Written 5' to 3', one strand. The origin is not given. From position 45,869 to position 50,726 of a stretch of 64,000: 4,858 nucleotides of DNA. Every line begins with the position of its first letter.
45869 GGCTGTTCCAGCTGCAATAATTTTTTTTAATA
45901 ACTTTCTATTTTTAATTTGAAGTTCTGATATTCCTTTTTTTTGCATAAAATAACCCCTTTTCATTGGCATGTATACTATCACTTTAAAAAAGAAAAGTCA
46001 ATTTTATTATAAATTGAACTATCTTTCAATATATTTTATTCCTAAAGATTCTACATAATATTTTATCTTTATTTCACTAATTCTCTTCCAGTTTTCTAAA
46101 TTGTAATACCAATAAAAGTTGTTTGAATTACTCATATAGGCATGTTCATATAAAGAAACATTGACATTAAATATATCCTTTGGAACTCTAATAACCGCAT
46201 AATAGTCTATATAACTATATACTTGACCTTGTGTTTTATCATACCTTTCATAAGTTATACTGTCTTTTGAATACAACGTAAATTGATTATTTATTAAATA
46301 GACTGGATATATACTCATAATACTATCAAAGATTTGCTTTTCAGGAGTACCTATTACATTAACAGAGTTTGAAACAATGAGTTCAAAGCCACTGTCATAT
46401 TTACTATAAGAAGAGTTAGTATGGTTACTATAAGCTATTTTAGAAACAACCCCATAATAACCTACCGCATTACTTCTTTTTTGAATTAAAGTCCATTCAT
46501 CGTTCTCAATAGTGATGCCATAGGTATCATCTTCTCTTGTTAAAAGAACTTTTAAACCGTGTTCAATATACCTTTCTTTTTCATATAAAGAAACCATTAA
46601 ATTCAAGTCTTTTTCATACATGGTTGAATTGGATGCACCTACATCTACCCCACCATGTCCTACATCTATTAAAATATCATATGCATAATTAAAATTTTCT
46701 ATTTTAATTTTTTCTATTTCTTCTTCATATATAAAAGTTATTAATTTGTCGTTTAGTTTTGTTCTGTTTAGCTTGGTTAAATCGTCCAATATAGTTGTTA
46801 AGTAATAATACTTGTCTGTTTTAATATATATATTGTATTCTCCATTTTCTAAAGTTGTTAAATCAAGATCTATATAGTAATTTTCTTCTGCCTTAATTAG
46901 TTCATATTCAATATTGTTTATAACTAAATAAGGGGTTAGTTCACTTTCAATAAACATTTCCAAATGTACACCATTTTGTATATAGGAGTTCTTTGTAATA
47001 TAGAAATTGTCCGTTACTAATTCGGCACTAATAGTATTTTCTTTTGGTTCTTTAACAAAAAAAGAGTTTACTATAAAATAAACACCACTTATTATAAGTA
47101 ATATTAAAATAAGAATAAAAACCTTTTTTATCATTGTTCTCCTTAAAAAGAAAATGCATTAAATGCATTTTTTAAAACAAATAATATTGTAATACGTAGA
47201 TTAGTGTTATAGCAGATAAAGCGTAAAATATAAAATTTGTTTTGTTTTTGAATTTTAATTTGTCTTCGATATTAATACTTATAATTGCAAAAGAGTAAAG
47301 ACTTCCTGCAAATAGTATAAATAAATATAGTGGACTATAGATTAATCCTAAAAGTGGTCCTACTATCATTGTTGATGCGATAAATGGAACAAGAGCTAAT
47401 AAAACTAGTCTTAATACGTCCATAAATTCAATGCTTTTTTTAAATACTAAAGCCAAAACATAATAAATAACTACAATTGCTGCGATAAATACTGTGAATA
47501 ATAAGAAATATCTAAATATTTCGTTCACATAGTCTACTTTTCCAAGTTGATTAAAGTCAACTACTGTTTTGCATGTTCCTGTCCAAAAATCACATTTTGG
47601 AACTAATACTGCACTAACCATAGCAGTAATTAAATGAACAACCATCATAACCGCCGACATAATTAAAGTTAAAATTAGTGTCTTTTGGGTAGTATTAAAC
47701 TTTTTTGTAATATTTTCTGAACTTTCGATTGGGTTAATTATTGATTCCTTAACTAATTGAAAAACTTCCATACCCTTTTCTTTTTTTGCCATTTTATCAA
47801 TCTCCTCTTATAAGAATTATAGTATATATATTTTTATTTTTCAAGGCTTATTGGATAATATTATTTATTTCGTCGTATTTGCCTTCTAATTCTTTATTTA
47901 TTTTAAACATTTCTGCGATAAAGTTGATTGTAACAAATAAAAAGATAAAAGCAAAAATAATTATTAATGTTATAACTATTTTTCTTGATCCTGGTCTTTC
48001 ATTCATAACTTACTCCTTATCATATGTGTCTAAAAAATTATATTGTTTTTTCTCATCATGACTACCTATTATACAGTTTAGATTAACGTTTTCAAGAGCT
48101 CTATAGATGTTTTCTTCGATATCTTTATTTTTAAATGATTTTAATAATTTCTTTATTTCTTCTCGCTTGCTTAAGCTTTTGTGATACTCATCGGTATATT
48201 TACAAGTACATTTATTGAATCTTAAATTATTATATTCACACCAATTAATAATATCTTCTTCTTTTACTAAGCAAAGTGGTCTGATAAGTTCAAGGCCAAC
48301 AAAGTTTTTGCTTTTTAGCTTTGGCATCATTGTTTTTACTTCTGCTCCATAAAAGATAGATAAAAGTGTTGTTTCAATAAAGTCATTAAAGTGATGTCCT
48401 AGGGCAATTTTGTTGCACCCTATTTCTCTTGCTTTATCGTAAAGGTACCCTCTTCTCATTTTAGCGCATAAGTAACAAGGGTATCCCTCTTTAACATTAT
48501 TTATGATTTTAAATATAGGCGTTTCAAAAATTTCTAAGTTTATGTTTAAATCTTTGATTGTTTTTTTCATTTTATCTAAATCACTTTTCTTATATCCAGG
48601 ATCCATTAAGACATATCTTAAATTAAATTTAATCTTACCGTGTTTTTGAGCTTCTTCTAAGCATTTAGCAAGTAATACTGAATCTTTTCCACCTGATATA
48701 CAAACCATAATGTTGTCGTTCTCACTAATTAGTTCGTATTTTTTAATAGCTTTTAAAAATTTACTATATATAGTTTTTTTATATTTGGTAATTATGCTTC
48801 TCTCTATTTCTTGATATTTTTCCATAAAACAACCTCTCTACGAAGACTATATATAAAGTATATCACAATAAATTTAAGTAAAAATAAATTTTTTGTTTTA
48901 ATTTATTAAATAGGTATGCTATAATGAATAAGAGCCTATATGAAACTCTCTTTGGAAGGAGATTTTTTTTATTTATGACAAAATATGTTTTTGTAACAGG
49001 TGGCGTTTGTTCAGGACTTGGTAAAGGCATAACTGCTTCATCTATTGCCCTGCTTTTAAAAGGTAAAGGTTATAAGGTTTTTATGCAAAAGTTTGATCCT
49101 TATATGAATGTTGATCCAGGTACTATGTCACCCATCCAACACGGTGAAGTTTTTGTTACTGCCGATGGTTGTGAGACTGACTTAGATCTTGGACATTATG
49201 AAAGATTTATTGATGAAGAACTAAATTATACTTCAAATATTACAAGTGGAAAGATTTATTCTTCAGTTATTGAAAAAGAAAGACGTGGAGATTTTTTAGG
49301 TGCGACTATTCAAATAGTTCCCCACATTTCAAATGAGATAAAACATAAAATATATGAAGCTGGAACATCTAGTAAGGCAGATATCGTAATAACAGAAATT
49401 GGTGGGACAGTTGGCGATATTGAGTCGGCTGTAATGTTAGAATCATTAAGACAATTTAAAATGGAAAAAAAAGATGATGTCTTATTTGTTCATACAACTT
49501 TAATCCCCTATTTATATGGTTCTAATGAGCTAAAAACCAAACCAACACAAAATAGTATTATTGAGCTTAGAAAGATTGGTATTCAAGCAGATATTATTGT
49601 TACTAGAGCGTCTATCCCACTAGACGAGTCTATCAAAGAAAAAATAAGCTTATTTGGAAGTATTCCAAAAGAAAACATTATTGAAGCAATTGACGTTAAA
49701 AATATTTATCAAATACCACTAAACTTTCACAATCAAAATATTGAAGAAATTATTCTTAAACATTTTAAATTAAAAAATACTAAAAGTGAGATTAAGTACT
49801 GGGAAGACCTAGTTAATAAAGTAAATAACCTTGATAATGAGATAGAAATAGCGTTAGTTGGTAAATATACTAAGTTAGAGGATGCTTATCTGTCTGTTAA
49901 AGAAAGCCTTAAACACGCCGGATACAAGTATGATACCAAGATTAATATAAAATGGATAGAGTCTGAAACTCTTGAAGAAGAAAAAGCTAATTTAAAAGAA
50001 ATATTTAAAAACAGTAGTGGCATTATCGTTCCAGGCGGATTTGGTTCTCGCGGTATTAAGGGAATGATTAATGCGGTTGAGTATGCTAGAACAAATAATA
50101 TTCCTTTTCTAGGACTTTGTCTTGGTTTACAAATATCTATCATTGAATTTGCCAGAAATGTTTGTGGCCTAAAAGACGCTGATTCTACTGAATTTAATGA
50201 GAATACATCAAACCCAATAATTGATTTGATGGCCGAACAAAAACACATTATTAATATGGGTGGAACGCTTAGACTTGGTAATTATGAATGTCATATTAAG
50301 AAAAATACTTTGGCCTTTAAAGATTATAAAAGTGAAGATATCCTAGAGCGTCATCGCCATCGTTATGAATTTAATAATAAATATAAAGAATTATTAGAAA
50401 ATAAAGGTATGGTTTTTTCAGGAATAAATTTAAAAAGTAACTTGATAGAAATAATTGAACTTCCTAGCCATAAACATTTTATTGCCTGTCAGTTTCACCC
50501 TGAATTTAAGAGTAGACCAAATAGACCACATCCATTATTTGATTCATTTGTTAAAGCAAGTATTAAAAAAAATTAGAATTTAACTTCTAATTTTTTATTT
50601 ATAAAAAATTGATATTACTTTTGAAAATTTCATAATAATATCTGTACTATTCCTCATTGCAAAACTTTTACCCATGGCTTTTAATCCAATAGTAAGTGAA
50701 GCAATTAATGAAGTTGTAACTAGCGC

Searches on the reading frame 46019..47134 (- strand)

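Call 66: search_protein_families(library=pfam, proteins=[window:46019-47134:-], max_evalue=0.00001)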
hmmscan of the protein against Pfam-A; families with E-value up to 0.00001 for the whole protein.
window:46019-47134:- (371 aa): 1 family
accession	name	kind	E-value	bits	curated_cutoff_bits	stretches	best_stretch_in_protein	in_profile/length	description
PF01520.23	Amidase_3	-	1.9e-10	41.5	27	1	154-343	1-155/174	N-acetylmuramoyl-L-alanine amidase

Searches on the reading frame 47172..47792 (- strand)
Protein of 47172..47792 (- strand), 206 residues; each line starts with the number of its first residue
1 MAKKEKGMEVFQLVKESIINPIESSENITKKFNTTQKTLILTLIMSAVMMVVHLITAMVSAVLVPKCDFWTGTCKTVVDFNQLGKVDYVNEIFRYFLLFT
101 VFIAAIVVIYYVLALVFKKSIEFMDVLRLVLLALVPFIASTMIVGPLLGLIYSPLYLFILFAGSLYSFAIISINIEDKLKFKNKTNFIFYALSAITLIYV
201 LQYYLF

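Call 66: search_protein_families(library=pfam, proteins=[window:47172-47792:-], max_evalue=0.00001)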
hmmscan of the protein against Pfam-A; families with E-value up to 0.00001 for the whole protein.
window:47172-47792:- (206 aa): 1 family
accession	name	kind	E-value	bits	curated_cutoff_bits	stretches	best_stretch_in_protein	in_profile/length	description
PF04893.22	Yip1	-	1.6e-07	31.8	28.6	1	16-201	2-169/173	Yip1 domain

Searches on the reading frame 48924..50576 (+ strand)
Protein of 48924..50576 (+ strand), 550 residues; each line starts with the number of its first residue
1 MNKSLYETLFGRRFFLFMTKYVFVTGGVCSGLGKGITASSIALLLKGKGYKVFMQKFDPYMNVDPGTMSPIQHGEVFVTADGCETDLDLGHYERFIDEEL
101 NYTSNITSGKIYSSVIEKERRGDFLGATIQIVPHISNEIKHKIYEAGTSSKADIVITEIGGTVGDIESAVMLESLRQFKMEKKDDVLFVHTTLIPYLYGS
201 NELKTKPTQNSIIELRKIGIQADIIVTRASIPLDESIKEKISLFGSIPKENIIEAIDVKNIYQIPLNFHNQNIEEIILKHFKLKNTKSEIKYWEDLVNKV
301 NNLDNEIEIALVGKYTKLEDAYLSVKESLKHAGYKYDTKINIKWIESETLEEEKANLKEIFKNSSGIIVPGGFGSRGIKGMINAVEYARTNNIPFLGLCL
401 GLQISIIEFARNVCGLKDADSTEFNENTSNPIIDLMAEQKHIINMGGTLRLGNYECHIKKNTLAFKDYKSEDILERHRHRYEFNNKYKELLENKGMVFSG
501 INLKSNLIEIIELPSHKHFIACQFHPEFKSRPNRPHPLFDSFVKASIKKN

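Call 7: search_protein_families(library=pfam, proteins=[window:48924-50576:+], max_evalue=0.01)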
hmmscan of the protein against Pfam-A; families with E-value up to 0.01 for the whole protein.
window:48924-50576:+ (550 aa): 5 families
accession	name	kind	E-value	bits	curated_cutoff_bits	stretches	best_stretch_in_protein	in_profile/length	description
PF06418.20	CTP_synth_N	-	1.7e-118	395.2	26.1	1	20-283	1-265/265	CTP synthase N-terminus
PF00117.34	GATase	-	4.5e-41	141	22.8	1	319-544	3-189/190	Glutamine amidotransferase class-I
PF01656.29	CbiA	-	0.00054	20.3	25.4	1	30-240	8-54/125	CobQ/CobB/MinD/ParA nucleotide binding domain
PF17324.7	BLI1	-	0.0076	17.4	26.9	0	233-310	23-101/111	BLOC-1 interactor 1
PF07722.19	Peptidase_C26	-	0.0077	16.5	20.5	0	385-527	98-219/219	Peptidase C26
